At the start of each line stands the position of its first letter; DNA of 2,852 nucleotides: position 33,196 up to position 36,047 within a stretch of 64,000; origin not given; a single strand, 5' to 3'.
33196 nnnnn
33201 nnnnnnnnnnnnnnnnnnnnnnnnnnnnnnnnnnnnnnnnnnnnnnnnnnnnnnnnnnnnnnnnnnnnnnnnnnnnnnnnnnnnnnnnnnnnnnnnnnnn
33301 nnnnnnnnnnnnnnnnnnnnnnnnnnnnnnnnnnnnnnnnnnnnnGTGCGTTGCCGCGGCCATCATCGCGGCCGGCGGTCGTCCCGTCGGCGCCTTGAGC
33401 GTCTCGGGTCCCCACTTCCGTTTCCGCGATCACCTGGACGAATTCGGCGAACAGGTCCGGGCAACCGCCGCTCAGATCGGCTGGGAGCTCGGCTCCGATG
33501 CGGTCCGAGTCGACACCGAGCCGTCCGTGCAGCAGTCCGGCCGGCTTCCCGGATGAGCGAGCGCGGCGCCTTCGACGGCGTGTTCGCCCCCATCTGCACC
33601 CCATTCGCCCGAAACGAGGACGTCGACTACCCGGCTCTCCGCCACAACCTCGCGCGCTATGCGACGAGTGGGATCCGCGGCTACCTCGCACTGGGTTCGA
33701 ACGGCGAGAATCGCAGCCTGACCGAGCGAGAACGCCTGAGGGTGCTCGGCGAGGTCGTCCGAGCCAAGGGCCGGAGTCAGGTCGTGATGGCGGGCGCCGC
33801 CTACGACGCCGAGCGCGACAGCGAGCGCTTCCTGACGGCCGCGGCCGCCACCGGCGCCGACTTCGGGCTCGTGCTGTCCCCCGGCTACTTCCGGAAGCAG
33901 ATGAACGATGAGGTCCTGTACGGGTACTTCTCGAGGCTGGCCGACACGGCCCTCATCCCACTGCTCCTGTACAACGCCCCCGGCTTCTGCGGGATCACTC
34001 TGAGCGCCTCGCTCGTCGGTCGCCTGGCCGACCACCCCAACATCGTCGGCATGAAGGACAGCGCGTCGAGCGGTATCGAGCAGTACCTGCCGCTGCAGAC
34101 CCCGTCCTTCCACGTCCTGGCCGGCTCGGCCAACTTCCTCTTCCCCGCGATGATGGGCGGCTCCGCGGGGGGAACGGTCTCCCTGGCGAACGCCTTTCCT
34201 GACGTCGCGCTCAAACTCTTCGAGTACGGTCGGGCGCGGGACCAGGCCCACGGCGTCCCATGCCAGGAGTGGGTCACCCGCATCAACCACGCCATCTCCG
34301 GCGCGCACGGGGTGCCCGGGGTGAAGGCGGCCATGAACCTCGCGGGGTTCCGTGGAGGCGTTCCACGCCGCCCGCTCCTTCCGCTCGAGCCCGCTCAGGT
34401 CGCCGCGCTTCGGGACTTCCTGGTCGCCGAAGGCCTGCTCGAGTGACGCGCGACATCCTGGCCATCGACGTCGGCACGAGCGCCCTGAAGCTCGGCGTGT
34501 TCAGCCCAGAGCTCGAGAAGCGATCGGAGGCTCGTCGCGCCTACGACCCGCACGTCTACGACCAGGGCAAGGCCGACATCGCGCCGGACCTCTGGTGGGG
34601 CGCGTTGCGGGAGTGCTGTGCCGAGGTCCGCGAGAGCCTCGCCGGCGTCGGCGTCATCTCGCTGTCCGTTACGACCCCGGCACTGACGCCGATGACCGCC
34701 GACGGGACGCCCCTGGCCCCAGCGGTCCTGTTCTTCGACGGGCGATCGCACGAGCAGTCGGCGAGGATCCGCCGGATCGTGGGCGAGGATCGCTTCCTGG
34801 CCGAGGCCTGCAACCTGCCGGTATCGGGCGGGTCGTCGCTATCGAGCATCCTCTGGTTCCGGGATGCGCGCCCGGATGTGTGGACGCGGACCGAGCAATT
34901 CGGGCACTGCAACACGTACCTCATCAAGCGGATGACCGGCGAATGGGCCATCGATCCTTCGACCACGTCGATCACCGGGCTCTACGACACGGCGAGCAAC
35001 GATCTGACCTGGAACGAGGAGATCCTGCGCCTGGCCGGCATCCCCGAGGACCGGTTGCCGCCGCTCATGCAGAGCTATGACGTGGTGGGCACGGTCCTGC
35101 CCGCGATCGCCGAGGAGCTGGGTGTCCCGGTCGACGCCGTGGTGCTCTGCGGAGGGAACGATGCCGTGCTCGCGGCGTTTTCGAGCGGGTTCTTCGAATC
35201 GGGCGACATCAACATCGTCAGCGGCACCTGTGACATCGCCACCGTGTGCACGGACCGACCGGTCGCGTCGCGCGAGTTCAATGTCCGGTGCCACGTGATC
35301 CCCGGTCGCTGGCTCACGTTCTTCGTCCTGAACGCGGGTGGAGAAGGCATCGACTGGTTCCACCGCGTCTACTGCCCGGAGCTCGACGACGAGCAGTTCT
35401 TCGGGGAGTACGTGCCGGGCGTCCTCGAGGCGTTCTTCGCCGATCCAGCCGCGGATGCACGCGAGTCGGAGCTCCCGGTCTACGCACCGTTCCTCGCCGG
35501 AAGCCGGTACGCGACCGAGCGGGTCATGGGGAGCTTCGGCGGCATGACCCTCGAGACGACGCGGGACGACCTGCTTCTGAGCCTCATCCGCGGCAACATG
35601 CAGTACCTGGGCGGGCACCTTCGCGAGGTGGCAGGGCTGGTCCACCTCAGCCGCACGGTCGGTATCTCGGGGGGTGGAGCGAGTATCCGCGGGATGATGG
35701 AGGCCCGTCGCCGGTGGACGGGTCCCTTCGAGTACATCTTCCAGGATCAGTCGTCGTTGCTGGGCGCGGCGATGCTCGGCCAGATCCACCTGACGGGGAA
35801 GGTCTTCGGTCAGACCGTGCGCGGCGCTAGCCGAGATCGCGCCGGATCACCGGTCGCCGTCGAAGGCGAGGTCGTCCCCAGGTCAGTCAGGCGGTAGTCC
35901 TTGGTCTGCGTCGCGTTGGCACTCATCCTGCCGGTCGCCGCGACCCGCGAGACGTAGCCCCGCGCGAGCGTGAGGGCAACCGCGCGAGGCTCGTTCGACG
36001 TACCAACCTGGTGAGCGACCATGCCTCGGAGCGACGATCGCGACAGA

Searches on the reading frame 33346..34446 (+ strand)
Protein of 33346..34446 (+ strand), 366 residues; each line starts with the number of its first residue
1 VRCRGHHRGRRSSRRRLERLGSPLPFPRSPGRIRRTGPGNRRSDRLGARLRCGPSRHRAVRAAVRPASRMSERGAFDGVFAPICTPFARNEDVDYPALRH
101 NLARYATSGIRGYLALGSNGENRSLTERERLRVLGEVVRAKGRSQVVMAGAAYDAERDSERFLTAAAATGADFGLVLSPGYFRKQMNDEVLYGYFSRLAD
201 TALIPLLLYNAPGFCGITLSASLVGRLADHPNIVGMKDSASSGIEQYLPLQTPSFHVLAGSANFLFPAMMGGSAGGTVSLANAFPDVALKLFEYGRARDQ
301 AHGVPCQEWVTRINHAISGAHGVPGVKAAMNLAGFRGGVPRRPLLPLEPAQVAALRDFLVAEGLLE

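Call 74: search_protein_families(library=pfam, proteins=[window:33346-34446:+], max_evalue=0.001)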
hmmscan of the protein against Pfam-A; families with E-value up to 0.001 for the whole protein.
window:33346-34446:+ (366 aa): 1 family
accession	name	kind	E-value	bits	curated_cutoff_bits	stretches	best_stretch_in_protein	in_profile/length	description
PF00701.28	DHDPS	-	7.2e-33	114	22.1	1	76-358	2-285/289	Dihydrodipicolinate synthetase family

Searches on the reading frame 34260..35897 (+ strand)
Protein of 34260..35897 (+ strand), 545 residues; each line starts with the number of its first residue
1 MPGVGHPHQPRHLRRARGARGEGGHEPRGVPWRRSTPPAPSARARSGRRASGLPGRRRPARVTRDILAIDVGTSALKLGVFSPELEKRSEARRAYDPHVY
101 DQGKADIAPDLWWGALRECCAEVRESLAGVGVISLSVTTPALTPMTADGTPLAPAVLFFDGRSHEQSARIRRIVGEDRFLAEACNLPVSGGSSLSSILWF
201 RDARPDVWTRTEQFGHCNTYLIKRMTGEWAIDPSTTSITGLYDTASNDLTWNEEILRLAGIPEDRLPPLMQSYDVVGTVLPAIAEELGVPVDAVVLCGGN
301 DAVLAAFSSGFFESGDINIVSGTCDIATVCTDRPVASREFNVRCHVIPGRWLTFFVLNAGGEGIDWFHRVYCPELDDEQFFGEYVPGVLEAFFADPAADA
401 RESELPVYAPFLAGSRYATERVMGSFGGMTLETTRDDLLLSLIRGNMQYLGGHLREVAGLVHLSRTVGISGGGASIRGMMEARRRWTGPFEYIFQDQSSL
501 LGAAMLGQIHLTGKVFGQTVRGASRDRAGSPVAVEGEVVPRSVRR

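Call 74: search_protein_families(library=pfam, proteins=[window:34260-35897:+], max_evalue=0.001)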
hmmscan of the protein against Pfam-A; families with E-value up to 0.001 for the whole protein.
window:34260-35897:+ (545 aa): 2 families
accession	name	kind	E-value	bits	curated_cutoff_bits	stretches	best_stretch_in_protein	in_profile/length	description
PF00370.27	FGGY_N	-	9.3e-36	124.1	28.8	1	66-307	2-244/245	FGGY family of carbohydrate kinases, N-terminal domain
PF02782.22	FGGY_C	-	2.9e-05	24.4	27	1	318-508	2-195/198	FGGY family of carbohydrate kinases, C-terminal domain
